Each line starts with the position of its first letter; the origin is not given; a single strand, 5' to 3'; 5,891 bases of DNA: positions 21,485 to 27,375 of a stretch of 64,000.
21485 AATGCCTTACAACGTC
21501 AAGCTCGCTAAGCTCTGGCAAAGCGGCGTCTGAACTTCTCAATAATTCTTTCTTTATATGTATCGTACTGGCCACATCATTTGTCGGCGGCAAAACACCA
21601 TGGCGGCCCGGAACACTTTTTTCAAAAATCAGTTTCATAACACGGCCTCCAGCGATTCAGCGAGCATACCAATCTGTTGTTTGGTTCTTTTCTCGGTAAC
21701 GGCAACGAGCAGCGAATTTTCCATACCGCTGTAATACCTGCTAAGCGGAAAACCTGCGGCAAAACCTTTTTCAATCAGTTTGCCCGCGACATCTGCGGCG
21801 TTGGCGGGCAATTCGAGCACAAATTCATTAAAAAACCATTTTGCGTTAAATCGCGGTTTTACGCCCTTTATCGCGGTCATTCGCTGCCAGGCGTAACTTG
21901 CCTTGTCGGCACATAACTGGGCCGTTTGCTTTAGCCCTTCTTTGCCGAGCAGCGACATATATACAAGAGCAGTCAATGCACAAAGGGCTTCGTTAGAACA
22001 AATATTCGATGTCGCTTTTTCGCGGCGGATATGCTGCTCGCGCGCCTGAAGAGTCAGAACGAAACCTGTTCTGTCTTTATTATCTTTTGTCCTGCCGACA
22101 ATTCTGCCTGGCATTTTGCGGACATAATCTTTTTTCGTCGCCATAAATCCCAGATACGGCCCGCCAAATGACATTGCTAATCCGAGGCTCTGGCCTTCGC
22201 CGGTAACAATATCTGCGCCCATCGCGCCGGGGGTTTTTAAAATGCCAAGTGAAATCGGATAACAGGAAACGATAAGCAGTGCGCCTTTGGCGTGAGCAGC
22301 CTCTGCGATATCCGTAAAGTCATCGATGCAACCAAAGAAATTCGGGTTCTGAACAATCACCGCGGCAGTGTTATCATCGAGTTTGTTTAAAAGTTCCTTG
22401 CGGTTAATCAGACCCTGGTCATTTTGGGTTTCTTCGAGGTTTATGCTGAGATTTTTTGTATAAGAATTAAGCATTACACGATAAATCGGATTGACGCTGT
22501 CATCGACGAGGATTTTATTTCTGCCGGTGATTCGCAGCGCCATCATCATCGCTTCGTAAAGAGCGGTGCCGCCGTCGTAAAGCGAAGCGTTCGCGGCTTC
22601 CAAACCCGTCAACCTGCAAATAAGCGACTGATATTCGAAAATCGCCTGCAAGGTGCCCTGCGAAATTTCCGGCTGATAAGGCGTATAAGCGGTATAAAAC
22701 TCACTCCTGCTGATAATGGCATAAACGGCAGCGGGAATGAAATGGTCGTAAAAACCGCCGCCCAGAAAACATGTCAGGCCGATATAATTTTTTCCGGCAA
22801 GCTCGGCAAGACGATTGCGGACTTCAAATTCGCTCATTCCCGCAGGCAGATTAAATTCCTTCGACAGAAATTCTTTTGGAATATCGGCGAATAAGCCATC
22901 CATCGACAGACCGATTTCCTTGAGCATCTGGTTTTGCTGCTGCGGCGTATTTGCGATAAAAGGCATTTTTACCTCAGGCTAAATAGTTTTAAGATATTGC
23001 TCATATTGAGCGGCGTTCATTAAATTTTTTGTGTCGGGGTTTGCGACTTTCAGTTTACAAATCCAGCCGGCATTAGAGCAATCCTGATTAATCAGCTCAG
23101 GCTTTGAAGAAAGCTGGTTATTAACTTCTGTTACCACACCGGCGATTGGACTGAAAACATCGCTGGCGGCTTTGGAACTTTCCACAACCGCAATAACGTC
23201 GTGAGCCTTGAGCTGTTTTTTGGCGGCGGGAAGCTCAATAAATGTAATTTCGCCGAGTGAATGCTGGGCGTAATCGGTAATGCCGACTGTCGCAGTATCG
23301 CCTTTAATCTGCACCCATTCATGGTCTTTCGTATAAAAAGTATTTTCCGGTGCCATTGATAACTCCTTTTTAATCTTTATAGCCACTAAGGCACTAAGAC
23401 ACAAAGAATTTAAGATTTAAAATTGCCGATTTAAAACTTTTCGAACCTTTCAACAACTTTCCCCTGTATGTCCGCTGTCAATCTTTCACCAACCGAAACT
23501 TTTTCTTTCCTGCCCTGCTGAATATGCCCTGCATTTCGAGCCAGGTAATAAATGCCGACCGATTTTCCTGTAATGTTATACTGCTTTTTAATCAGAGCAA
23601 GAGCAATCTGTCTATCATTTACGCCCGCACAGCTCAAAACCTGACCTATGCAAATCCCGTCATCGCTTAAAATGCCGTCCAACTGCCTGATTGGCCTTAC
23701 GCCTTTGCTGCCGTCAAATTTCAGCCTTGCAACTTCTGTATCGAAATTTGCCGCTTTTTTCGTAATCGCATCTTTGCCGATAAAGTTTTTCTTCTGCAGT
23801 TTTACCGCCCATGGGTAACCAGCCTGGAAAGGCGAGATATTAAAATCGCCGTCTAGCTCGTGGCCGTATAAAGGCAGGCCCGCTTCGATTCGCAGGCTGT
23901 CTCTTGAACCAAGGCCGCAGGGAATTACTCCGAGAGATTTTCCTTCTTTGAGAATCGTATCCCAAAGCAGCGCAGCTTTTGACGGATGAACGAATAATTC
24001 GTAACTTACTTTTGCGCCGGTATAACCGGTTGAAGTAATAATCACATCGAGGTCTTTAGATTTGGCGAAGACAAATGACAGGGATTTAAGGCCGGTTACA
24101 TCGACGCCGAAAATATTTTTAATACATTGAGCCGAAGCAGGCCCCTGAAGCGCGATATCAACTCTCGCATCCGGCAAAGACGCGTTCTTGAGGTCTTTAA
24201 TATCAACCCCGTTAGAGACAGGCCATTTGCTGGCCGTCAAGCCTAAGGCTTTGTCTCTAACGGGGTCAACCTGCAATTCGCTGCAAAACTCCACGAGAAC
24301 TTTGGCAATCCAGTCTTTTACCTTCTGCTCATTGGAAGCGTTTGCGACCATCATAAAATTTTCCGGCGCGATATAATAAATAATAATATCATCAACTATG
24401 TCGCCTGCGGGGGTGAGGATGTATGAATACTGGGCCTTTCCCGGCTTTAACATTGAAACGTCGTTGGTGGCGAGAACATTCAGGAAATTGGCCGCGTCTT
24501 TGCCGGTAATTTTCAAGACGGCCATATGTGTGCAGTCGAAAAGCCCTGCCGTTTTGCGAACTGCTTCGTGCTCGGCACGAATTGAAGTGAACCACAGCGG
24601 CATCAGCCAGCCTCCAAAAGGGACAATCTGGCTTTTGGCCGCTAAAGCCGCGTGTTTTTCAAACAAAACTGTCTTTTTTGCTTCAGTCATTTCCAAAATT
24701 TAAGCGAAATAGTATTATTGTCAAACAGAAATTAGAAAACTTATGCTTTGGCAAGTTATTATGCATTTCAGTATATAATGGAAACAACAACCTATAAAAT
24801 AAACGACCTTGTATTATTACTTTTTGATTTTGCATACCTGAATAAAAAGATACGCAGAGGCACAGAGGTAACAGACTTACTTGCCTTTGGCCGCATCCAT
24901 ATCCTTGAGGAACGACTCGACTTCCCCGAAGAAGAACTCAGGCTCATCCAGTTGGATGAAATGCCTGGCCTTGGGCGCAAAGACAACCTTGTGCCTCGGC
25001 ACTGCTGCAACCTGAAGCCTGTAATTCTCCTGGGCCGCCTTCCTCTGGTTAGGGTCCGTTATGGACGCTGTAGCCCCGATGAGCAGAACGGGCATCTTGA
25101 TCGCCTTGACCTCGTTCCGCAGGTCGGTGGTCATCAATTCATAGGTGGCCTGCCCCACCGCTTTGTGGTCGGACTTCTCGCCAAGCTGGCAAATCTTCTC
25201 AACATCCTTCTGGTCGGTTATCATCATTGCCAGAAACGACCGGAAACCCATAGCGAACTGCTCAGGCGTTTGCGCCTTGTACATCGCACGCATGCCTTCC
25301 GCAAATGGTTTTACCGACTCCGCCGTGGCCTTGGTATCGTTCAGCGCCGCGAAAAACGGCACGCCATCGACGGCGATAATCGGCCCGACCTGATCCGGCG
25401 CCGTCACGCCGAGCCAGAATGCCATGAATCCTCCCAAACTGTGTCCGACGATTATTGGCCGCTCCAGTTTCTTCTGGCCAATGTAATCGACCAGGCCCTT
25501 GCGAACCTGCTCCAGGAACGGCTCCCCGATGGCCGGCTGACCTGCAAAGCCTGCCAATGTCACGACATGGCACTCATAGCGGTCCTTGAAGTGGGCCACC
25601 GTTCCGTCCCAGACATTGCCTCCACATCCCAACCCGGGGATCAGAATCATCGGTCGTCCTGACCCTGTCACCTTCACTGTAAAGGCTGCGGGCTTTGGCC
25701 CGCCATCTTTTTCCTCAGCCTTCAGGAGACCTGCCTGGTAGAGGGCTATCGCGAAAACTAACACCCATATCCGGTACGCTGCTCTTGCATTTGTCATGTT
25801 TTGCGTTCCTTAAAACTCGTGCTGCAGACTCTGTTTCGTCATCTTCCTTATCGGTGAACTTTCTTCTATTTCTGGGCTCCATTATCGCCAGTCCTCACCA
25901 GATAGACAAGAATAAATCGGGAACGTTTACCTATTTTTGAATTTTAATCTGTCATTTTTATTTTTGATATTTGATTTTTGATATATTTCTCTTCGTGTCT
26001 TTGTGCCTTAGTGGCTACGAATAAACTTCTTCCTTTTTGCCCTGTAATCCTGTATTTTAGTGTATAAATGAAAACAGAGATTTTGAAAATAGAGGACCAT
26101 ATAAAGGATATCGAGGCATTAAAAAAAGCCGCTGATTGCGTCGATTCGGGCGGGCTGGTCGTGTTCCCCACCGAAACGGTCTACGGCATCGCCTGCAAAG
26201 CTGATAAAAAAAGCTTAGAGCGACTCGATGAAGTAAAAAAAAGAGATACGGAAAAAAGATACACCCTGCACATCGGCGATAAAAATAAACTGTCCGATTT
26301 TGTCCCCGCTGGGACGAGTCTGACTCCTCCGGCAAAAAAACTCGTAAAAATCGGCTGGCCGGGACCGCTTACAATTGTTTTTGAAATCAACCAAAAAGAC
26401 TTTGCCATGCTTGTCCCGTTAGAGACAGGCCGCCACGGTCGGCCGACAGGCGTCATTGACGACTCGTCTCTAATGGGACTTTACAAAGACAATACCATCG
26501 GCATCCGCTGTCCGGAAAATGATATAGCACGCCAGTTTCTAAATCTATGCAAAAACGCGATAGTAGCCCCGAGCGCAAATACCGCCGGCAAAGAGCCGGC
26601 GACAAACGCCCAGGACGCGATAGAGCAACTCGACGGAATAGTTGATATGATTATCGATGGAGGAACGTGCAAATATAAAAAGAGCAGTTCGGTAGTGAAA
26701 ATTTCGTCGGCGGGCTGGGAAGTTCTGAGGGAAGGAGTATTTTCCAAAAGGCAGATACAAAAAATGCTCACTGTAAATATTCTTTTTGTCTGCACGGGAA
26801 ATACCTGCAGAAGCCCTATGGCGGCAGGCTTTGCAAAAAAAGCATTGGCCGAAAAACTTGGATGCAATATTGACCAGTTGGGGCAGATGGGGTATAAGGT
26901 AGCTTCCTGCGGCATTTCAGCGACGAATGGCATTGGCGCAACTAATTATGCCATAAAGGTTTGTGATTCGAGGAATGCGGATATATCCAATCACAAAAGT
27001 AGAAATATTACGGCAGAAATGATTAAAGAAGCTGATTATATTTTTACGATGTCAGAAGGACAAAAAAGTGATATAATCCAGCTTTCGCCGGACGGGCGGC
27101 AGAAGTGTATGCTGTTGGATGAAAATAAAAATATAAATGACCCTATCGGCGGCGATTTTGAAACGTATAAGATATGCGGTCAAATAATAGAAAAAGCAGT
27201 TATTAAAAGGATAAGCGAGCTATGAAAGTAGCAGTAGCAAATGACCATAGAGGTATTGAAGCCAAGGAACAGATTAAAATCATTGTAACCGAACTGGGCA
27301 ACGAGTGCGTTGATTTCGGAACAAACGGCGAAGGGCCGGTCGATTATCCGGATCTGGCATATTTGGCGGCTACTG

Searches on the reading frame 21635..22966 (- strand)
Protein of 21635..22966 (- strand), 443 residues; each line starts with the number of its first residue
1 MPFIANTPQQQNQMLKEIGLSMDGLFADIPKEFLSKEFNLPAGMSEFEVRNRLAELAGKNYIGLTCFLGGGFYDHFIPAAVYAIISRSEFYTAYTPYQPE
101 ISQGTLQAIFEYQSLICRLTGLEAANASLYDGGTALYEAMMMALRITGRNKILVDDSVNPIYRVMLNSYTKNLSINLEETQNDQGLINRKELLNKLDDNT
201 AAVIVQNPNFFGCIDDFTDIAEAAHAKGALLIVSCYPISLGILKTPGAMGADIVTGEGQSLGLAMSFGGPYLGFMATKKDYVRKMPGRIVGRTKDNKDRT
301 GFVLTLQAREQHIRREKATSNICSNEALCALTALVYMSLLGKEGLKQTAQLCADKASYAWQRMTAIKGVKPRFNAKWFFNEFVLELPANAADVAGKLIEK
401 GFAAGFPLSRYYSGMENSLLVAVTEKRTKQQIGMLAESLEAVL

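Call 56: search_protein_families(library=pfam, proteins=[window:21635-22966:-], max_evalue=0.0001)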
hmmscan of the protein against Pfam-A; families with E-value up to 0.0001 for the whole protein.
window:21635-22966:- (443 aa): 3 families
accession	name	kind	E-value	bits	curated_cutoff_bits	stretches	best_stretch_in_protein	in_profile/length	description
PF02347.22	GDC-P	-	1.2e-128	430.1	26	1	3-436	3-426/429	Glycine cleavage system P-protein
PF01053.26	Cys_Met_Meta_PP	-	7.9e-07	28.4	27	1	114-255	59-193/381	Cys/Met metabolism PLP-dependent enzyme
PF00266.25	Aminotran_5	-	7.9e-05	22.2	21.5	0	181-367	121-295/371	Aminotransferase class-V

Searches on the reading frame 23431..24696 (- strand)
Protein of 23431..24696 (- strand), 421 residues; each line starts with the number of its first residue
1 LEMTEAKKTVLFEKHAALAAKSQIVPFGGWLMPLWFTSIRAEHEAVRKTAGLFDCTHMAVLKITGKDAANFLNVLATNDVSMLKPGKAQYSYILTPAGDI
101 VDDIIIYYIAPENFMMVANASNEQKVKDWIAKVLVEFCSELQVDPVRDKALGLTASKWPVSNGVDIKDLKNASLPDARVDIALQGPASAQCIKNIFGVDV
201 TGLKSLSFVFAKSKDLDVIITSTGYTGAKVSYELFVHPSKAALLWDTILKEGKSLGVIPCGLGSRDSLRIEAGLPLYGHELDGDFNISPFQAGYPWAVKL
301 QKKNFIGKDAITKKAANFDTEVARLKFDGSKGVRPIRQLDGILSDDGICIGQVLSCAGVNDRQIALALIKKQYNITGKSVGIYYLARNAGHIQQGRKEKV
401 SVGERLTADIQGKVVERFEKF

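Call 56: search_protein_families(library=pfam, proteins=[window:23431-24696:-], max_evalue=0.0001)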
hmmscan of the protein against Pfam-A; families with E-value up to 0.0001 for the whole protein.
window:23431-24696:- (421 aa): 1 family
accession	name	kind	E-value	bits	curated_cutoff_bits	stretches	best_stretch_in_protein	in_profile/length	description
PF01571.26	GCV_T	-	1.3e-70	238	25.6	1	17-297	5-255/255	Aminomethyltransferase folate-binding domain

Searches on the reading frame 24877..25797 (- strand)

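Call 56: search_protein_families(library=pfam, proteins=[window:24877-25797:-], max_evalue=0.0001)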
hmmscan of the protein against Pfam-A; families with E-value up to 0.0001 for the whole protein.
window:24877-25797:- (306 aa): 2 families
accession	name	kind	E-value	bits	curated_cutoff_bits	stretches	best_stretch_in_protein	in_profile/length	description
PF12697.13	Abhydrolase_6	-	1.9e-14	55.3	26.3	1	51-290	2-215/217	Alpha/beta hydrolase family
PF00561.26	Abhydrolase_1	-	6.9e-12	46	25.8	1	49-150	2-108/245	alpha/beta hydrolase fold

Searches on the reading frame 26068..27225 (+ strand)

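Call 56: search_protein_families(library=pfam, proteins=[window:26068-27225:+], max_evalue=0.0001)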
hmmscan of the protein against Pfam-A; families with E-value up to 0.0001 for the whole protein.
window:26068-27225:+ (385 aa): 2 families
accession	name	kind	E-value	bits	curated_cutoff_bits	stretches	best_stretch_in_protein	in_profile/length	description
PF01300.24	Sua5_yciO_yrdC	-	1e-42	146.1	25.1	1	25-223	3-178/178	Telomere recombination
PF01451.26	LMWPc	-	1.9e-25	90.2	23.2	1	238-378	1-140/144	Low molecular weight phosphotyrosine protein phosphatase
